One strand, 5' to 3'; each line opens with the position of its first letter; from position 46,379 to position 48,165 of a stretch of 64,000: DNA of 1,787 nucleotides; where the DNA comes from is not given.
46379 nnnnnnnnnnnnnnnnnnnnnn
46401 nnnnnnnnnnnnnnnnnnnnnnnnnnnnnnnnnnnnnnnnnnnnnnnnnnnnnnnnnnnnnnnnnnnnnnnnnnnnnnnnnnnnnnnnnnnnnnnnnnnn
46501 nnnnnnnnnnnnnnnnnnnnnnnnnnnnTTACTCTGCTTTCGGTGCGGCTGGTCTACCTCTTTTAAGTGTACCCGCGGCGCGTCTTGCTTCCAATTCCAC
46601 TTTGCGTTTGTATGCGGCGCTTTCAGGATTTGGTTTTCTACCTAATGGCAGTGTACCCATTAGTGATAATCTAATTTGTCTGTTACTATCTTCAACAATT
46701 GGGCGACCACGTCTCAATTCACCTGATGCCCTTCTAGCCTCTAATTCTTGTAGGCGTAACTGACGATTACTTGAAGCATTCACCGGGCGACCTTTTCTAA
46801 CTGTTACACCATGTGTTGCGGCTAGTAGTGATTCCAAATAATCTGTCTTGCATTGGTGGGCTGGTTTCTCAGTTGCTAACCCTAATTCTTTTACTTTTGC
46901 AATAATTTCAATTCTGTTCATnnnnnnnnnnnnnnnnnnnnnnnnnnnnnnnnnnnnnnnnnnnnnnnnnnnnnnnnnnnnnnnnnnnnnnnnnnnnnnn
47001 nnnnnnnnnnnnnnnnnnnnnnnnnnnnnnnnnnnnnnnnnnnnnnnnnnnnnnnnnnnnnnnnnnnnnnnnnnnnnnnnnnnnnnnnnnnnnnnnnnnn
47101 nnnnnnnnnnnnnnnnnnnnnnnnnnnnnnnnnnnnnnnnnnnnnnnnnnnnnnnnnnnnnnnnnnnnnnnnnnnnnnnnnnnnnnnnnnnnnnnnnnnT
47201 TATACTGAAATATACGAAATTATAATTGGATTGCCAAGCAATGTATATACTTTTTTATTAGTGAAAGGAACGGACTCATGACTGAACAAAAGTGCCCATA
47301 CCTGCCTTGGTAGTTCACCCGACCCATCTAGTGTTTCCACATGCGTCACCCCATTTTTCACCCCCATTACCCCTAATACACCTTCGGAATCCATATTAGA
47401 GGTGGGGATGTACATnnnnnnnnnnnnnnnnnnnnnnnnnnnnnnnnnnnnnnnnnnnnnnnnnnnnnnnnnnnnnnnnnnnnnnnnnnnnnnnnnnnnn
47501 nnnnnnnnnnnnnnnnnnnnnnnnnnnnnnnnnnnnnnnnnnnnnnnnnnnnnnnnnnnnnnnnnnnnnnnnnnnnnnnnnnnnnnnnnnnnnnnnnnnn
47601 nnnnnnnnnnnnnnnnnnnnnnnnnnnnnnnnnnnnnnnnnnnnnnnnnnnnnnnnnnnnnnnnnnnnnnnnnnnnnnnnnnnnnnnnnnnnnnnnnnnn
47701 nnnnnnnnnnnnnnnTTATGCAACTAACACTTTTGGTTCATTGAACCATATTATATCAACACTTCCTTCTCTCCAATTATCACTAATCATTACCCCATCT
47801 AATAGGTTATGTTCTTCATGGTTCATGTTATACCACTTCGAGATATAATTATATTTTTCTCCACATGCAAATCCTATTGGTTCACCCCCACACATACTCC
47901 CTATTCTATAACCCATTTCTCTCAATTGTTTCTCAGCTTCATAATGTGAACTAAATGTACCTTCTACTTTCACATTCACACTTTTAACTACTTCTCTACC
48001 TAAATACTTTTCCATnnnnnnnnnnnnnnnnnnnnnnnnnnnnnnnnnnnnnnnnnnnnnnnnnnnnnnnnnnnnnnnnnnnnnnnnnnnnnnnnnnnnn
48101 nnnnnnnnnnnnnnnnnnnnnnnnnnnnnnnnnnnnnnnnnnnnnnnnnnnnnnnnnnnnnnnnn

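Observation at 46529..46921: GC-elevated gene encoding a Rho_N/HeH + double AT-hook DNA-binding protein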

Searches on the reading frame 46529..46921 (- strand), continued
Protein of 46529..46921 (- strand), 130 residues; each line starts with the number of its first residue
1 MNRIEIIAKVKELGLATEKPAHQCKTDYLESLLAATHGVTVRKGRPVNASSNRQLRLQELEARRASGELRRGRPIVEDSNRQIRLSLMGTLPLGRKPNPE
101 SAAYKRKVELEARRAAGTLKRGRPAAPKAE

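Call 95: find_related_loci(query=A5, collection=genome_contigs, flank=4000)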
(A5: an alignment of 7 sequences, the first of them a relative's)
Query A5 (139 aa) in genome_contigs; peptide patterns used: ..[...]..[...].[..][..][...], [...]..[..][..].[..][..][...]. (x = any residue, [..] = any of these).
194 stretches matched a pattern, but none encodes a relative of the query by tblastn (E <= 1e-3).

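Call 97: search_protein_families(library=phrogs, alignment_id=A1, max_evalue=0.01)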
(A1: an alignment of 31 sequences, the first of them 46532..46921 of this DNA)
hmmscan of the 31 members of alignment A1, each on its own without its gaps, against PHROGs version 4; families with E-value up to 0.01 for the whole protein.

A. member 1, window:46532-46921:- (130 aa): 0 families

B. families by the number of members that match (of 31 scanned): 3 families
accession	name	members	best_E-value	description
phrog_34433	-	2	0.0062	-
phrog_3281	-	1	0.0011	endonuclease VII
phrog_27085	-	1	0.0042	-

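Call 100: search_protein_families(library=pfam, proteins=[P0169, P0199, P0128, P0207, P0217, P0220, P0179, P0224, P0211, P0161], max_evalue=1)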
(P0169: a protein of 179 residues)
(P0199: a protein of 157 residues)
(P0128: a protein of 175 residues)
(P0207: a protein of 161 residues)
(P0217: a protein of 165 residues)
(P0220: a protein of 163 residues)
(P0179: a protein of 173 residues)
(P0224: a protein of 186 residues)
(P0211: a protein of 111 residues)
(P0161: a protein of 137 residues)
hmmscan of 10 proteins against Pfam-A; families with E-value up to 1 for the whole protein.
P0169 (179 aa): 6 families
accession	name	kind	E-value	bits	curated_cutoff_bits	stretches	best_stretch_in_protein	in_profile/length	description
PF02037.33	SAP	-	9.5e-08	31.9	23.9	1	11-37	10-36/37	SAP domain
PF18953.6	SAP_new25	-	5.2e-06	26.4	26.3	1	11-42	13-44/51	SAP domain-containing new25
PF18166.6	pP_pnuc_2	-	0.11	13.1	25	1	127-170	2-46/122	Predicted pPIWI-associating nuclease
PF17938.6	TetR_C_29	-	0.15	12.6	26.2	1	105-162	20-79/119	Tetracyclin repressor-like, C-terminal domain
PF10796.14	Anti-adapt_IraP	-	0.24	12.6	23.2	1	128-163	27-62/86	Sigma-S stabilisation anti-adaptor protein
PF08793.15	2C_adapt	-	0.97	10.1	22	0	97-110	16-29/35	2-cysteine adaptor domain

P0199 (157 aa): 3 families
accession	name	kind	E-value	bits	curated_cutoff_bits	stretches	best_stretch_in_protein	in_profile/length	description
PF02037.33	SAP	-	1.3e-05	25.1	23.9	1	19-45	9-35/37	SAP domain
PF18953.6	SAP_new25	-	0.00054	20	26.3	1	20-45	13-38/51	SAP domain-containing new25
PF02178.24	AT_hook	-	0.4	11.1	17.4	1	126-134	3-11/13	AT hook motif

P0128 (175 aa): 2 families
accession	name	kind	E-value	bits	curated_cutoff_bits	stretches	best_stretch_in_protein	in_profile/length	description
PF07498.18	Rho_N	-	0.009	16.4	24.9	1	5-33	4-33/43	Rho termination factor, N-terminal domain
PF08793.15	2C_adapt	-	0.13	12.9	22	0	134-151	14-31/35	2-cysteine adaptor domain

P0207 (161 aa): 3 families
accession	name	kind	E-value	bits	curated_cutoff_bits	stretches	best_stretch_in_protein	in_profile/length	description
PF07498.18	Rho_N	-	3.9e-05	24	24.9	1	9-37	8-37/43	Rho termination factor, N-terminal domain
PF02037.33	SAP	-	0.0067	16.5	23.9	1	9-37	8-35/37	SAP domain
PF18953.6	SAP_new25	-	0.18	11.9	26.3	1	9-38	11-39/51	SAP domain-containing new25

P0217 (165 aa): 1 family
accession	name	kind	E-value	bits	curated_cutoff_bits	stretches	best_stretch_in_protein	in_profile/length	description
PF07498.18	Rho_N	-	0.03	14.7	24.9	1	2-35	3-36/43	Rho termination factor, N-terminal domain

P0220 (163 aa): 3 families
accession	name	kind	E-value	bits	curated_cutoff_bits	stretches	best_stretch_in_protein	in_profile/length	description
PF07223.17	DUF1421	-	0.016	15.5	22.8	1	57-76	17-36/45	UBA-like domain (DUF1421)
PF02037.33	SAP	-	0.11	12.6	23.9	1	18-42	11-35/37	SAP domain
PF18953.6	SAP_new25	-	0.12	12.4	26.3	1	17-42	13-38/51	SAP domain-containing new25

P0179 (173 aa): 2 families
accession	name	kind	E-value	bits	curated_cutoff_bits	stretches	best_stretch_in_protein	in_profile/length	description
PF02037.33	SAP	-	0.0032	17.5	23.9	1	23-49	9-35/37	SAP domain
PF18953.6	SAP_new25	-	0.004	17.2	26.3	1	24-58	13-47/51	SAP domain-containing new25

P0224 (186 aa): 1 family
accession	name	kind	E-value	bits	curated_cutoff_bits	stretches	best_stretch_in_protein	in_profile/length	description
PF16274.10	Qua1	-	0.12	12.8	29.3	1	18-41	16-39/52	Qua1 domain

P0211 (111 aa): 1 family
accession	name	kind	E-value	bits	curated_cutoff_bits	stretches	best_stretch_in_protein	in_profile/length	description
PF20513.3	UBact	-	0.19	12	27.8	0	89-102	23-36/43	Prokaryotic ubiquitin-like protein UBact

P0161 (137 aa): 0 families

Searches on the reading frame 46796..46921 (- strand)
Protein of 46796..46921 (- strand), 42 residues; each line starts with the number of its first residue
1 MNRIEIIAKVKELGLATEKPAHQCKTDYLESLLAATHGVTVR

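Call 41: search_solved_structures(query=A2, max_evalue=10, show_alignments=4)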
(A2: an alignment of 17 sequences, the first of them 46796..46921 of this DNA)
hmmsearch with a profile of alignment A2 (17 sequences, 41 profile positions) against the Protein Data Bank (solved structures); distinct sequences matched with E-value up to 10: 8.
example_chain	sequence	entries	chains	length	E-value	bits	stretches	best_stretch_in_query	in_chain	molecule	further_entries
9spj_g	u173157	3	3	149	0.16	15.2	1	2-16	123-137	60S ribosomal protein L32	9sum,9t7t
6kd3_A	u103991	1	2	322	0.27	14.4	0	3-15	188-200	Uridine phosphorylase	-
7pzy_AF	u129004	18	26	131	0.4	13.9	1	2-16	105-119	Ribosomal 60S subunit protein L32 | 60S ribosomal protein L32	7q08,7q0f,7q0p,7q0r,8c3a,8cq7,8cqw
8hku_L32E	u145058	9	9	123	1.1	12.5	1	2-19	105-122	50S ribosomal protein L32e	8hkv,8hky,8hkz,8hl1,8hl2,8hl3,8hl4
4wk5_A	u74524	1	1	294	2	11.6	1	7-35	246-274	Geranyltranstransferase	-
5kcn_A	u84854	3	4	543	4.8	10.4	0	5-17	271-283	Penicillin-binding protein activator LpoA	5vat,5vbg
4v4n_Ab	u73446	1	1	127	8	9.7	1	2-16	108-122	50S ribosomal protein L32E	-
4v6u_Bb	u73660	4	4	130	8.3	9.7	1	2-16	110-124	50S ribosomal protein L32e | Large ribosomal subunit protein eL32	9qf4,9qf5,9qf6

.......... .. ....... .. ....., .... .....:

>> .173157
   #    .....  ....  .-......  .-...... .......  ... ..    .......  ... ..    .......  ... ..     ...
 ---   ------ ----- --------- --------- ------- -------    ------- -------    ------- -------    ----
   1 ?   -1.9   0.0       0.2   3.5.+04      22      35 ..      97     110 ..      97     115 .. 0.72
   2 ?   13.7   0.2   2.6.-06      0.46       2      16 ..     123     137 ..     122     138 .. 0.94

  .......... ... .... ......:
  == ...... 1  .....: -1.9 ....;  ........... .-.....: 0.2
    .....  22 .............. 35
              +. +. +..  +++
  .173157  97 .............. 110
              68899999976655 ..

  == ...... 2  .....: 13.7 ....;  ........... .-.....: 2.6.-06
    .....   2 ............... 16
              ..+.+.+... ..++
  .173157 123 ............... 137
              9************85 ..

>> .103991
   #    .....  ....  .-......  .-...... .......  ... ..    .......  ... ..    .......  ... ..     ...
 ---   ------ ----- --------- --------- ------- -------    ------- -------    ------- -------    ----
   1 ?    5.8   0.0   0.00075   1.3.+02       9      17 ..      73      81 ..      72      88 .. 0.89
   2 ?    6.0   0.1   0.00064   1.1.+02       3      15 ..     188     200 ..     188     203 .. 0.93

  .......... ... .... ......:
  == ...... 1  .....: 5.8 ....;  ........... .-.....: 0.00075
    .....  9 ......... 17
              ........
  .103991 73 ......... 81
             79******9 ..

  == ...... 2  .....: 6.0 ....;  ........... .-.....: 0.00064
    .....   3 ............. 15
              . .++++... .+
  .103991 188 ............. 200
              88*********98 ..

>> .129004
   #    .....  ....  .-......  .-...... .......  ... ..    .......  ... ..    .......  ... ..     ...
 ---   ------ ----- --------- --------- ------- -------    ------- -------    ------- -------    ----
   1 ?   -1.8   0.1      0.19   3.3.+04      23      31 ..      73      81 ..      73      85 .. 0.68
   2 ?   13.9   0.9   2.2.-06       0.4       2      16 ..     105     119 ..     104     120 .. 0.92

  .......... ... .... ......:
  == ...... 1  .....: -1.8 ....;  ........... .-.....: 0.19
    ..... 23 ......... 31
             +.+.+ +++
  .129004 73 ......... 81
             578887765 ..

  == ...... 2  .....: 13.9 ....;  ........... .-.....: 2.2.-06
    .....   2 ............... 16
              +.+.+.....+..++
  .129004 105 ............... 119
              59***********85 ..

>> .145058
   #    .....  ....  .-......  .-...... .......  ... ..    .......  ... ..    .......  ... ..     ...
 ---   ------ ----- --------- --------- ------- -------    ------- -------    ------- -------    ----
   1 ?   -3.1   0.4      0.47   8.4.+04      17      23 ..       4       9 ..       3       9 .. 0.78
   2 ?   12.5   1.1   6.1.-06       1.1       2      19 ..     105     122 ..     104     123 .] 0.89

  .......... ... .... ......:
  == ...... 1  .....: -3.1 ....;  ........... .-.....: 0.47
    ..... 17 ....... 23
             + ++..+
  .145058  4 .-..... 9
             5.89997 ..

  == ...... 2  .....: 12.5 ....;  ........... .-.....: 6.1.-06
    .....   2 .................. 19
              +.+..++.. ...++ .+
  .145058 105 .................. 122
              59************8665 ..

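Call 46: predict_structure(alignment_id=A2)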
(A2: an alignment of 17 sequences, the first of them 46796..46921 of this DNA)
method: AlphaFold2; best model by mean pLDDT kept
length: 42 residues; sequences in the alignment: 17
mean_pLDDT: 88.3   pTM: 0.61
mean pLDDT of the five models: 88.3, 86.9, 86.8, 86.1, 84.9
residues with pLDDT >= 90: 25; 70-90: 15; 50-70: 2; < 50: 0
segments of 3 or more residues with pLDDT < 50: none
pLDDT, mean of each block of 10 residues (from residue 1): 90 89 92 86 67
secondary structure, 60 per line:
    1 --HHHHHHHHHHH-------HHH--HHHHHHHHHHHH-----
elements in order: H3-13 H26-37

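Call 49: fold_search(model_id=the predicted structure, library=pdb)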
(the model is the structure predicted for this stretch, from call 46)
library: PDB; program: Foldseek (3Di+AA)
matches with E <= 10: 50; with E <= 0.001: 0
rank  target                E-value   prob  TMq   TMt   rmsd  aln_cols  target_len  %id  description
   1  1i58_B                1.8e+00  0.44  0.62  0.18   2.7        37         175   24  STRUCTURE OF THE HISTIDINE KINASE CHEA ATP-BINDING DOMAIN IN COMPLEX WITH ATP ANALOG ADPCP AND MAGNESIUM (released 2001-08-26)
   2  1i59_A                2.7e+00  0.25  0.62  0.19   4.5        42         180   26  STRUCTURE OF THE HISTIDINE KINASE CHEA ATP-BINDING DOMAIN IN COMPLEX WITH ADPNP AND MAGENSIUM (released 2001-08-26)
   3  1i5b_A                2.9e+00  0.28  0.62  0.19   3.3        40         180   25  STRUCTURE OF CHEA DOMAIN P4 IN COMPLEX WITH ADPNP AND MANGANESE (released 2001-08-26)
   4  1i5a_A                3.8e+00  0.21  0.61  0.18   3.8        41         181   24  STRUCTURE OF CHEA DOMAIN P4 IN COMPLEX WITH ADPCP AND MANGANESE (released 2001-08-26)
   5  1i5c_A                4.0e+00  0.21  0.64  0.19   4.5        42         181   24  STRUCTURE OF CHEA DOMAIN P4 IN COMPLEX WITH ADP (released 2001-08-26)
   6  3ja6_C                4.0e+00  0.20  0.60  0.09   3.1        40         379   25  Cryo-electron Tomography and All-atom Molecular Dynamics Simulations Reveal a Novel Kinase Conformational Switch in Ba (released 2015-12-09)
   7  8j56_F                4.0e+00  0.12  0.44  0.14   8.6        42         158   21  Crystal structure of the FlhDC complex from Cupriavidus necator (released 2024-02-28)
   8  4ewi_B                4.0e+00  0.09  0.41  0.24   4.0        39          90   13  Crystal structure of the NLRP4 Pyrin domain (released 2012-09-05)
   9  8oyq_B                4.3e+00  0.20  0.60  0.19   2.8        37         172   24  Structure of the Histidine Kinase CheA ATP-Binding domain in complex with compound ODDHK13 (released 2024-05-15)
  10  2do6_MODEL_1_A        4.6e+00  0.07  0.39  0.33   7.0        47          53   23  Solution structure of RSGI RUH-065, a UBA domain from human cDNA (released 2007-05-08)
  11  6mi6_C                5.3e+00  0.08  0.50  0.16   6.7        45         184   22  STRUCTURE OF CHEA DOMAIN P4 IN COMPLEX WITH AN ADP ANALOG (released 2018-12-05)
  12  5lu4_A                5.3e+00  0.02  0.25  0.03   8.2        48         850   10  C4-type pyruvate phosphate dikinase: conformational intermediate of central domain in the swiveling mechanism (released 2017-05-24)
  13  6thl_A                5.6e+00  0.06  0.40  0.11   5.6        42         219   21  Crystal structure of the complex between RTT106 and BCD1 (released 2020-12-02)
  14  1hue_MODEL_1_A        5.6e+00  0.04  0.39  0.21   7.5        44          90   25  HISTONE-LIKE PROTEIN (released 1995-10-15)
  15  6z8h_A                6.0e+00  0.08  0.40  0.07   5.4        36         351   11  Crystal structure of Variant Surface Glycoprotein VSG13 (released 2021-03-17)
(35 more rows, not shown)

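Call 98: find_homologous_proteins(query=A2, max_evalue=0.01)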
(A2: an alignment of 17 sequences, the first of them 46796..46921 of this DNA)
Query A2 (17 sequences) (42 aa, profile of the alignment): 2 proteins with E <= 0.01 among 100 candidates.
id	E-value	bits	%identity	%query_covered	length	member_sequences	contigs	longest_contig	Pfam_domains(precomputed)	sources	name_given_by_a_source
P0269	1.9e-11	61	-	-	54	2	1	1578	-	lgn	-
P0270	3.3e-9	54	-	-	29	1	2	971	-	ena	-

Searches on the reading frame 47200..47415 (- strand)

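Call 6: search_protein_families(library=pfam, proteins=[window:47200-47415:-], max_evalue=1)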
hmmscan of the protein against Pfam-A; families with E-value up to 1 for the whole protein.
window:47200-47415:- (71 aa): 1 family
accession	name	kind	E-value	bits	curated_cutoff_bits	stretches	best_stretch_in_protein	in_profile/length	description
PF04578.18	DUF594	-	0.23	11.6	21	1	21-43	28-50/55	Protein of unknown function, DUF594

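Call 10: search_protein_families(library=phrogs, proteins=[window:47200-47415:-], max_evalue=0.1)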
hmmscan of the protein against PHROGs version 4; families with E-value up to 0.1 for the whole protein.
window:47200-47415:- (71 aa): 0 families

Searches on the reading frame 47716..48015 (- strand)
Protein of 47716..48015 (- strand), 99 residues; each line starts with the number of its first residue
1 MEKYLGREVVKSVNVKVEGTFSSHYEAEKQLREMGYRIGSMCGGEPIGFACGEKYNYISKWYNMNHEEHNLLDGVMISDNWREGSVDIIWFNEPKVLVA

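Call 6: search_protein_families(library=pfam, proteins=[window:47716-48015:-], max_evalue=1)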
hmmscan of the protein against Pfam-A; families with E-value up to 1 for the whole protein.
window:47716-48015:- (99 aa): 1 family
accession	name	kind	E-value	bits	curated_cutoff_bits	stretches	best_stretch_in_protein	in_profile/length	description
PF04051.21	TRAPP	-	0.16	12.1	27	1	22-40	17-35/154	Transport protein particle (TRAPP) component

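Call 10: search_protein_families(library=phrogs, proteins=[window:47716-48015:-], max_evalue=0.1)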
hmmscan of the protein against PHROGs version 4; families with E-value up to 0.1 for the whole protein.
window:47716-48015:- (99 aa): 0 families
